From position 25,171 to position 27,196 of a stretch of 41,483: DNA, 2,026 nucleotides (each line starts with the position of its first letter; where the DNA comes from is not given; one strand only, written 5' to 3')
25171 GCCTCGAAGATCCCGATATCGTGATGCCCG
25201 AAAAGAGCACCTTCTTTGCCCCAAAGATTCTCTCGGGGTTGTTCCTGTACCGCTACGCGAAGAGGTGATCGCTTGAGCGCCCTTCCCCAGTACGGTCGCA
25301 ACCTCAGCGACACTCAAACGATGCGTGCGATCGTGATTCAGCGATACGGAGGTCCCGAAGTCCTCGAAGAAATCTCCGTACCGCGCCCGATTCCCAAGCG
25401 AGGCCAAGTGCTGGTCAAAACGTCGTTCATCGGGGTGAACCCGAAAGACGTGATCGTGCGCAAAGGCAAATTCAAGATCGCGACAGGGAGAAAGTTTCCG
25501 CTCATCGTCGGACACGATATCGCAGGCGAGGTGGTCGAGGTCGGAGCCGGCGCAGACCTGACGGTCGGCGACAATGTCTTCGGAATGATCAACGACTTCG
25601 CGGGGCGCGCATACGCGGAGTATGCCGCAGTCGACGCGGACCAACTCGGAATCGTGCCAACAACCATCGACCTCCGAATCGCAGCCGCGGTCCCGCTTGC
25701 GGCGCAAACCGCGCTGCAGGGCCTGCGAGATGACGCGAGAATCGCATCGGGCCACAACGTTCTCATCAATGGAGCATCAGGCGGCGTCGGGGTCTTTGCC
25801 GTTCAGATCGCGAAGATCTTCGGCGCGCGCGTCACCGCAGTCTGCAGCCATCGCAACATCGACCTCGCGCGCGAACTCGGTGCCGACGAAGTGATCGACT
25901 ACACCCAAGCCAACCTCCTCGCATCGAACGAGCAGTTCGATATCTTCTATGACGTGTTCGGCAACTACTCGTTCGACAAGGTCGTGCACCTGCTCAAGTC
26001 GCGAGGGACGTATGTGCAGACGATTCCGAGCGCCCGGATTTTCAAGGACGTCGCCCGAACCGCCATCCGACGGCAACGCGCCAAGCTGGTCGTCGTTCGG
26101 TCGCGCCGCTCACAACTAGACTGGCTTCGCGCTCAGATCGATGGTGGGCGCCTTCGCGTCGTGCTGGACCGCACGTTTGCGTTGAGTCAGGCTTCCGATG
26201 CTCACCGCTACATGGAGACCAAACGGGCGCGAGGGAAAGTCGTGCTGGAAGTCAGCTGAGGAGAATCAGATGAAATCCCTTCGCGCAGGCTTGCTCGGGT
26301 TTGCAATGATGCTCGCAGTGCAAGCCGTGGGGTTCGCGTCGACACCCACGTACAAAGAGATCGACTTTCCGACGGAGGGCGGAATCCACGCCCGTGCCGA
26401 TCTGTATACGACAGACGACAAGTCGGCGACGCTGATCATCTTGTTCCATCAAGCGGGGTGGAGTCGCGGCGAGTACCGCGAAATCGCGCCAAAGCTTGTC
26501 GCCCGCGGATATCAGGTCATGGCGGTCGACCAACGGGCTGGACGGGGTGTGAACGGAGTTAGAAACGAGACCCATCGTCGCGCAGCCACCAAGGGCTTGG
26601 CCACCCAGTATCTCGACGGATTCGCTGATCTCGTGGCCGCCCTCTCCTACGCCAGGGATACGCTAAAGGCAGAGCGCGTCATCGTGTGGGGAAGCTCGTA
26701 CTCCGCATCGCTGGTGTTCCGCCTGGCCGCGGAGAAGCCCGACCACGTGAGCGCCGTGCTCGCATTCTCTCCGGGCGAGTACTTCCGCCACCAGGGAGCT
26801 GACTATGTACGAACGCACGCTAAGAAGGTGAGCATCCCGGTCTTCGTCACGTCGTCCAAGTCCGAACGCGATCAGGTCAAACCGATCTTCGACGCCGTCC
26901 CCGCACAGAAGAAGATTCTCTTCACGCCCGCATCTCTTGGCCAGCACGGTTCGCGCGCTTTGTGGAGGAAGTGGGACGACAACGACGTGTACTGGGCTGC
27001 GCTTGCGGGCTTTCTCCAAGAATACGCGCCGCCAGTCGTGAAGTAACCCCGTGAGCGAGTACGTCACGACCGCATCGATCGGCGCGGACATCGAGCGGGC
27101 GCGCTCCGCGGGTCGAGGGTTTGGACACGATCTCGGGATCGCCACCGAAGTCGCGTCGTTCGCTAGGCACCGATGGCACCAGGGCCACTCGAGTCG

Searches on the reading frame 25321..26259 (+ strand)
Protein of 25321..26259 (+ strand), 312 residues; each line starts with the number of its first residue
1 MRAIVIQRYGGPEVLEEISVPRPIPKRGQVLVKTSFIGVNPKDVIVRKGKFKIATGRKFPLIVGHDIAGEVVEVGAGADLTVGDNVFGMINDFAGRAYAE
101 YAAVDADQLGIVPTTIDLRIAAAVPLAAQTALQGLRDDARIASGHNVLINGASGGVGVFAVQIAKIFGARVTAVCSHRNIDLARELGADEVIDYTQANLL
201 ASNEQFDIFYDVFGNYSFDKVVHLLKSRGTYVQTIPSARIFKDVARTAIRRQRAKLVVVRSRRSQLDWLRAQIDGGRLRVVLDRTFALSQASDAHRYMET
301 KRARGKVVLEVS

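Call 4: search_protein_families(library=pfam, proteins=[window:25321-26259:+], max_evalue=0.01)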
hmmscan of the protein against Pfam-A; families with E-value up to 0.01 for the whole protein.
window:25321-26259:+ (312 aa): 3 families
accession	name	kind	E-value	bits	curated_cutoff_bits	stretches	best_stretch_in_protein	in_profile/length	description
PF13602.12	ADH_zinc_N_2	-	1.8e-26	94.1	27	1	186-309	1-134/134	Zinc-binding dehydrogenase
PF08240.17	ADH_N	-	8e-16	58.6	23.5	1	27-111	2-101/104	Alcohol dehydrogenase GroES-like domain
PF00107.32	ADH_zinc_N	-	9.7e-16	58.3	31.8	1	155-233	1-87/129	Zinc-binding dehydrogenase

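Call 5: search_protein_families(library=ncbifam, proteins=[window:25321-26259:+], max_evalue=0.01)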
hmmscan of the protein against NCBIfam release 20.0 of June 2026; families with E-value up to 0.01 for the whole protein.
window:25321-26259:+ (312 aa): 27 families (the best 25 are shown)
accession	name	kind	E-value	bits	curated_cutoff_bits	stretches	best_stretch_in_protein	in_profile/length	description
TIGR02824.1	quinone_pig3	subfamily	3.6e-54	184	296.8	1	1-311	1-325/325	putative NAD(P)H quinone oxidoreductase, PIG3 family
NF010344.0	PRK13771.1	subfamily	1.8e-33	115.9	349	2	97-311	117-333/334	putative alcohol dehydrogenase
TIGR02817.1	adh_fam_1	subfamily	1.7e-30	106.6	284.05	1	12-197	14-204/336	zinc-binding alcohol dehydrogenase family protein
NF008024.0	PRK10754.1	subfamily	4.9e-30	104.7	348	1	4-309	5-325/327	NADPH:quinone reductase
NF041172.1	AcrlCoa_red_Thmprot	equivalog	4.9e-27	94.7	500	2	98-310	118-333/334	acryloyl-CoA reductase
TIGR02823.1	oxido_YhdH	subfamily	2e-26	92.6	297.25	1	26-230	25-237/324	acrylyl-CoA reductase family protein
NF041183.1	Pks2_ls1_myc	equivalog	7.1e-23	79.5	2400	1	6-196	1411-1598/2086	sulfolipid-1 biosynthesis phthioceranic/hydroxyphthioceranic acid synthase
TIGR01751.1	crot-CoA-red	equivalog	1.3e-19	70.2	378.55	1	86-203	132-250/398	crotonyl-CoA carboxylase/reductase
NF051456.1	acrylyl_AcuI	equivalog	2.2e-18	66.2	440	1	24-231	24-238/325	acrylyl-CoA reductase (NADPH)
NF003808.0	PRK05396.1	equivalog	4e-16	58.8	380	2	97-309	120-338/341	L-threonine 3-dehydrogenase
NF047908.1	AldhRedAhr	equivalog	8.6e-15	54.4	470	2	110-310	132-334/335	NADPH-dependent aldehyde reductase Ahr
NF041097.1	keto_inos_dh_IolM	equivalog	1.8e-14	53.2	450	2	20-87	45-118/389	scyllo-inosose 3-dehydrogenase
NF058644.1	CurcmRedCuraProt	equivalog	2.2e-14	53.3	440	1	20-227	23-232/336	NADPH-dependent curcumin/dihydrocurcumin reductase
TIGR00692.1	tdh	equivalog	3.2e-13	49.4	458.35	2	97-201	118-220/340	L-threonine 3-dehydrogenase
TIGR03989.1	Rxyl_3153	subfamily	1e-12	48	440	2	2-87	3-84/370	NDMA-dependent alcohol dehydrogenase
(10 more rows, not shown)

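Call 61: search_protein_families(library=padloc, proteins=[window:25321-26259:+], max_evalue=0.001)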
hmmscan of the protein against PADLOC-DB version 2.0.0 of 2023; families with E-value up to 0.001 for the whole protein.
window:25321-26259:+ (312 aa): 0 families

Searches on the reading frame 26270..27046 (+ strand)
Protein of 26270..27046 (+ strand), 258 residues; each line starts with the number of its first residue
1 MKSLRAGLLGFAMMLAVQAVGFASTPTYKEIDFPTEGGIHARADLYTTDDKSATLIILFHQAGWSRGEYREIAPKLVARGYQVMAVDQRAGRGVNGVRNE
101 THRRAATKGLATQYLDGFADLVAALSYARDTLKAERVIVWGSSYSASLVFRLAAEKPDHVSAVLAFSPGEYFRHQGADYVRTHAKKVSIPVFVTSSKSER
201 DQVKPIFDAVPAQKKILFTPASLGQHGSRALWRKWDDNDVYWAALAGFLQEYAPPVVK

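Call 4: search_protein_families(library=pfam, proteins=[window:26270-27046:+], max_evalue=0.01)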
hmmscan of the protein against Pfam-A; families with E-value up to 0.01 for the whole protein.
window:26270-27046:+ (258 aa): 6 families
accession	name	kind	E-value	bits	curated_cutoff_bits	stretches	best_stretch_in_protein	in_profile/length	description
PF12146.15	Hydrolase_4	-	3.1e-11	43.5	27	1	53-196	4-138/239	Serine aminopeptidase, S33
PF00561.26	Abhydrolase_1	-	5.9e-10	39.6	25.8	1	55-168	2-102/245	alpha/beta hydrolase fold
PF01738.24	DLH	-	2.3e-06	27.8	21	1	46-195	6-150/217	Dienelactone hydrolase family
PF02129.25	Peptidase_S15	-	5e-05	23.6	23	1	65-169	46-129/262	X-Pro dipeptidyl-peptidase (S15 family)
PF05577.18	Peptidase_S28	-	0.00029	20.2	25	1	112-167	90-145/434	Serine carboxypeptidase S28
PF00756.26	Esterase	-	0.0055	16.9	22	1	102-169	82-149/251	Putative esterase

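Call 5: search_protein_families(library=ncbifam, proteins=[window:26270-27046:+], max_evalue=0.01)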
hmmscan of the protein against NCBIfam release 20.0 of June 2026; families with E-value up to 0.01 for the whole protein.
window:26270-27046:+ (258 aa): 4 families
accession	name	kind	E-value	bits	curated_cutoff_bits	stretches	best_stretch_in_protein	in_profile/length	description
NF047920.1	lactonase_UilS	equivalog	2.5e-05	24.2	400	1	55-170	26-135/285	UilS family quorum-quenching N-acyl-homoserine lactonase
NF002043.0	PRK00870.1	subfamily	0.0026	17.2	265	1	21-89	16-82/302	haloalkane dehalogenase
NF051488.1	bifunc_PcaDC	exception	0.0031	16.7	390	1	49-173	7-116/375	bifunctional 3-oxoadipate enol-lactonase/4-carboxymuconolactone decarboxylase PcaDC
NF045632.1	hydroxlase_HsaD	equivalog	0.0038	16.2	400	1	43-169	24-138/290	4,5:9,10-diseco-3-hydroxy-5,9,17-trioxoandrosta-1(10),2-diene-4-oate hydrolase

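Call 61: search_protein_families(library=padloc, proteins=[window:26270-27046:+], max_evalue=0.001)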
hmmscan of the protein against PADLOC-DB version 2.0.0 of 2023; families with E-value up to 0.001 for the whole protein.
window:26270-27046:+ (258 aa): 0 families
